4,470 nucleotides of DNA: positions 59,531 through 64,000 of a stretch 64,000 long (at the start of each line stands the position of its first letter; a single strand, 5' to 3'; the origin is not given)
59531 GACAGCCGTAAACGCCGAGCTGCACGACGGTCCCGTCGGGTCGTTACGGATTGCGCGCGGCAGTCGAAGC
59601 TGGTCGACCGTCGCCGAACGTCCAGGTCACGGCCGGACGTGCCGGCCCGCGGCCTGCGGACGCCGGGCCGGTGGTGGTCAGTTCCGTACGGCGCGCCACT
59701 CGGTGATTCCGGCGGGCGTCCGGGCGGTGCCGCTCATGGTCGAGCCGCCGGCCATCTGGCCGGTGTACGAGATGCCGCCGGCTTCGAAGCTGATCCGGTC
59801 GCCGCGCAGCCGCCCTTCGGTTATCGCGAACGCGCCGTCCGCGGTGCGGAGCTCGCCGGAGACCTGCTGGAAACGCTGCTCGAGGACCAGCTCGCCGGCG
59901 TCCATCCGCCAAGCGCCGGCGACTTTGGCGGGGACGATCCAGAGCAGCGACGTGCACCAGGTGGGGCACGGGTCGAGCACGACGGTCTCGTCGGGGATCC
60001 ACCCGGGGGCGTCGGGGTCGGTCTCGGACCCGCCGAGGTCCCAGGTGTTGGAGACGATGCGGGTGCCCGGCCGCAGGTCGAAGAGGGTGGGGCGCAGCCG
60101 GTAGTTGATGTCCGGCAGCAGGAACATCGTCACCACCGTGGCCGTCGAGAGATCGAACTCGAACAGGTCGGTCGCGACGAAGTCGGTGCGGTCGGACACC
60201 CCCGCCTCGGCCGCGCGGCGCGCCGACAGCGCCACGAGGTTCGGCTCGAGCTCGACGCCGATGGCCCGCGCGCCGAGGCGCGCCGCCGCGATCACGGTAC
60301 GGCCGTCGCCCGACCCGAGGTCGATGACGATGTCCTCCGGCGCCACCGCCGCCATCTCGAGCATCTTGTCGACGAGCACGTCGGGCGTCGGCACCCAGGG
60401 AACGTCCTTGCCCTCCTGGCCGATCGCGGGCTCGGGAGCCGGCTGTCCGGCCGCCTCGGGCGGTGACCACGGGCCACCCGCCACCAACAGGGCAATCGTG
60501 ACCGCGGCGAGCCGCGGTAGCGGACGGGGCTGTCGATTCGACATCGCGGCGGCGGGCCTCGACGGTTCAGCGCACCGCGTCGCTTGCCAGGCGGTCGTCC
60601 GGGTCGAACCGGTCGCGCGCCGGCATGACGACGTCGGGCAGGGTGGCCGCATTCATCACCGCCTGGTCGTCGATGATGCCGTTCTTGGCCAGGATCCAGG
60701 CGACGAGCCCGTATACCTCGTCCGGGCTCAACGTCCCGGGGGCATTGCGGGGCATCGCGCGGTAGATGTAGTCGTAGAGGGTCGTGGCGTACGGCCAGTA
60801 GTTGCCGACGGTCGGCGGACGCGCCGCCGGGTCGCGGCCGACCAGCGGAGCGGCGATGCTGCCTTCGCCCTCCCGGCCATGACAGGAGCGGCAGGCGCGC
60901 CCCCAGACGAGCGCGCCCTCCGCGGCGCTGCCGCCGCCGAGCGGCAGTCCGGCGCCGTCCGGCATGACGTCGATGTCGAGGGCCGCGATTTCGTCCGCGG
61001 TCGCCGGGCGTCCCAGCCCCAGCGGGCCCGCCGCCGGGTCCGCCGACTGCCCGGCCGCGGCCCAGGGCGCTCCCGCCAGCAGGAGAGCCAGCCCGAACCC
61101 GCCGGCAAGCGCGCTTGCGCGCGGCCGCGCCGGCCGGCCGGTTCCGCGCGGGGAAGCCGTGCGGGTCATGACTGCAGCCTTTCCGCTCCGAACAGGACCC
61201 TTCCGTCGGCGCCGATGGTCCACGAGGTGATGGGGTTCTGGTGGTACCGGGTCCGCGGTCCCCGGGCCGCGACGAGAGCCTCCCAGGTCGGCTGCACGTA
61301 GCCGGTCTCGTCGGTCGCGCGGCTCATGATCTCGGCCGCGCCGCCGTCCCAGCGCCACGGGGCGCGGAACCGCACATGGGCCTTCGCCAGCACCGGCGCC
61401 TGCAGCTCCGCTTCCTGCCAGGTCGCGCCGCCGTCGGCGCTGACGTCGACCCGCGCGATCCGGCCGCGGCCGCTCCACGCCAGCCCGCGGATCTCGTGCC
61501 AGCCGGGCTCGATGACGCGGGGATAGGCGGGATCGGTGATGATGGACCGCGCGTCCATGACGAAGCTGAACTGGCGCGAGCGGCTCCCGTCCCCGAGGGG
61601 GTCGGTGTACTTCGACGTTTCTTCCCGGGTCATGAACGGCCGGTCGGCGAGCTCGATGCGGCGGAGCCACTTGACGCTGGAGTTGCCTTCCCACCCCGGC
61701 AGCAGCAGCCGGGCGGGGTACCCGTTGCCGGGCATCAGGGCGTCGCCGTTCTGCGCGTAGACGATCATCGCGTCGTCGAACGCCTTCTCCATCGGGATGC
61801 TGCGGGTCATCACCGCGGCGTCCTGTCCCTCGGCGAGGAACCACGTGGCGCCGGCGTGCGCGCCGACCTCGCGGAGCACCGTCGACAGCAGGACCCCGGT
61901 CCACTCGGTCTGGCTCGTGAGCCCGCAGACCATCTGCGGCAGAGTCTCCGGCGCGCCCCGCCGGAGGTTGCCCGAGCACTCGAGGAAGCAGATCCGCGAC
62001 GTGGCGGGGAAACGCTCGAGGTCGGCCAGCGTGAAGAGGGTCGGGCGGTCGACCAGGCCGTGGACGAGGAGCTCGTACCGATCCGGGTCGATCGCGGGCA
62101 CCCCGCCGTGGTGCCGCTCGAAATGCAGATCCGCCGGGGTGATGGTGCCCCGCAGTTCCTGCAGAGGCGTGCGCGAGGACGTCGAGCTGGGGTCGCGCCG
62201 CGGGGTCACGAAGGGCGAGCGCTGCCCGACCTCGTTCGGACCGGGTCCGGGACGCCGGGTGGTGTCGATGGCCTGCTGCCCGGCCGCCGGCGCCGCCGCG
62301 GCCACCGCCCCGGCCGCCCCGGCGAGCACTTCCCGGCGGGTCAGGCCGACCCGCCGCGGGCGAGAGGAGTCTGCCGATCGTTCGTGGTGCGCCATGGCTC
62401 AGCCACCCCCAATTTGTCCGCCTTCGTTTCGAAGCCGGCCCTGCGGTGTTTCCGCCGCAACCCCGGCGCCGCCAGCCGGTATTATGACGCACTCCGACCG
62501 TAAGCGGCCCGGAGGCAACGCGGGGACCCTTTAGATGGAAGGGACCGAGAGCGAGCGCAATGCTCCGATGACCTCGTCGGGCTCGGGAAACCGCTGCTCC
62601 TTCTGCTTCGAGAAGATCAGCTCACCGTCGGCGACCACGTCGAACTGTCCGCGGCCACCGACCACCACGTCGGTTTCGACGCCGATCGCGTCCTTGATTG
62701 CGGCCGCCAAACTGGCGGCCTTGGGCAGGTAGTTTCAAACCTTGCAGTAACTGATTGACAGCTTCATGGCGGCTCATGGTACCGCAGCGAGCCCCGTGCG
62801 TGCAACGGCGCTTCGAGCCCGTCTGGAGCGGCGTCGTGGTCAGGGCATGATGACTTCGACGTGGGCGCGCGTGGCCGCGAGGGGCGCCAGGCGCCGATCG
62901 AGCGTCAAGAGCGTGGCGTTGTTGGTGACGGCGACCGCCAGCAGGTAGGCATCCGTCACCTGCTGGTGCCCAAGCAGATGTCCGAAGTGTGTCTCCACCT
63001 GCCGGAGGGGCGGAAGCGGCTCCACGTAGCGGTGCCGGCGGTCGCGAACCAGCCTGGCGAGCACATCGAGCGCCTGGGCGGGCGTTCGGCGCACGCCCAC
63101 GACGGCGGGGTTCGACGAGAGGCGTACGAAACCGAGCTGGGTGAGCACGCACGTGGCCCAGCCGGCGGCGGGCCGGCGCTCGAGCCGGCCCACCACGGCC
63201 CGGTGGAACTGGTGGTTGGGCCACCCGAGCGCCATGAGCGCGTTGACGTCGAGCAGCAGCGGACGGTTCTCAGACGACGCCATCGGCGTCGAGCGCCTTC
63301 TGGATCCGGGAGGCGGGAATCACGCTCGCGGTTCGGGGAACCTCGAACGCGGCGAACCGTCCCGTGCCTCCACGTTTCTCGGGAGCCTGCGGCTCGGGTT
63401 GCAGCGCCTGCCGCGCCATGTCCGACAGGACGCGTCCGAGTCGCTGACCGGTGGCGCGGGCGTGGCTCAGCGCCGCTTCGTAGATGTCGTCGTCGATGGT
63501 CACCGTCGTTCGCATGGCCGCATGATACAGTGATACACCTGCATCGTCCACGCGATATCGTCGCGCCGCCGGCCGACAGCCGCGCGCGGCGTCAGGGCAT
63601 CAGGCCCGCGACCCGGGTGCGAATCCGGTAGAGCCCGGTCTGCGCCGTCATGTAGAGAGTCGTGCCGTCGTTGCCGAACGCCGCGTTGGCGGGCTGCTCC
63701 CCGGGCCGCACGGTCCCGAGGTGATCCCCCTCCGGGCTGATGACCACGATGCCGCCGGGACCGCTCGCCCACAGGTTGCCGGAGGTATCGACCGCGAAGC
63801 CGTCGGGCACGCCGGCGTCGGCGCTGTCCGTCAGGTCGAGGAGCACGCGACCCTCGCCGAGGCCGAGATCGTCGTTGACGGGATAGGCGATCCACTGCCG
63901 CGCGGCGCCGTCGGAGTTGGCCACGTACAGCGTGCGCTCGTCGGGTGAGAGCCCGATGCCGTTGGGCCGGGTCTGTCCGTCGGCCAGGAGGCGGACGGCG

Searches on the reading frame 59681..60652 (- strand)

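Call 32: search_protein_families(library=pfam, proteins=[window:59681-60652:-], max_evalue=0.001)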
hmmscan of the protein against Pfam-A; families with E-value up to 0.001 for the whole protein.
window:59681-60652:- (324 aa): 8 families
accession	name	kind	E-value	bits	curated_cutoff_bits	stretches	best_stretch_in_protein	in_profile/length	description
PF13649.12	Methyltransf_25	-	3.1e-07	31.4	27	1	109-177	1-69/97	Methyltransferase domain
PF08123.19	DOT1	-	2e-06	27.9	23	1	93-201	30-156/205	Histone methylation protein DOT1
PF01555.25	N6_N4_Mtase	-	5.9e-06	26.8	26.7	1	90-143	167-219/221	DNA methylase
PF13847.12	Methyltransf_31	-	5e-05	23.5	27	1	108-167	6-67/145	Methyltransferase domain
PF08241.18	Methyltransf_11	-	5.7e-05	24.1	21.2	1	111-173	2-63/95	Methyltransferase domain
PF08242.18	Methyltransf_12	-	0.00029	21.9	30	1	110-180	1-79/98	Methyltransferase domain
PF06325.19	PrmA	-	0.00053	20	22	1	97-175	154-231/296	Ribosomal protein L11 methyltransferase (PrmA)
PF02353.26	CMAS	-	0.00068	19.5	27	1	94-182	51-140/273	Mycolic acid cyclopropane synthetase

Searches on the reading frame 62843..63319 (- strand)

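Call 33: search_protein_families(library=pfam, proteins=[window:62843-63319:-], max_evalue=0.001)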
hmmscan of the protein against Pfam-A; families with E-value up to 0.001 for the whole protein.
window:62843-63319:- (159 aa): 1 family
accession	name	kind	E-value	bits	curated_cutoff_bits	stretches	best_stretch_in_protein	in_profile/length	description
PF01850.27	PIN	-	2.4e-07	31.8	23.6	1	22-145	2-115/120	PIN domain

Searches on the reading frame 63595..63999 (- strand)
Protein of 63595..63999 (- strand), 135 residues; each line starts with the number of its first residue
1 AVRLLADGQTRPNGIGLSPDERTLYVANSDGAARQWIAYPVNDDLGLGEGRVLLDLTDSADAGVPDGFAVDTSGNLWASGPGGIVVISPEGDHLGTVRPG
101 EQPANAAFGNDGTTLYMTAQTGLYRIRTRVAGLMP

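Call 33: search_protein_families(library=pfam, proteins=[window:63595-63999:-], max_evalue=0.001)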
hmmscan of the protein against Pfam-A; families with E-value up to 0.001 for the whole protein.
window:63595-63999:- (135 aa): 1 family
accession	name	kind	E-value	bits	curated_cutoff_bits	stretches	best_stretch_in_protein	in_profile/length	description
PF08450.18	SGL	-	3.2e-24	86.3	26.3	1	2-119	126-244/246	SMP-30/Gluconolactonase/LRE-like region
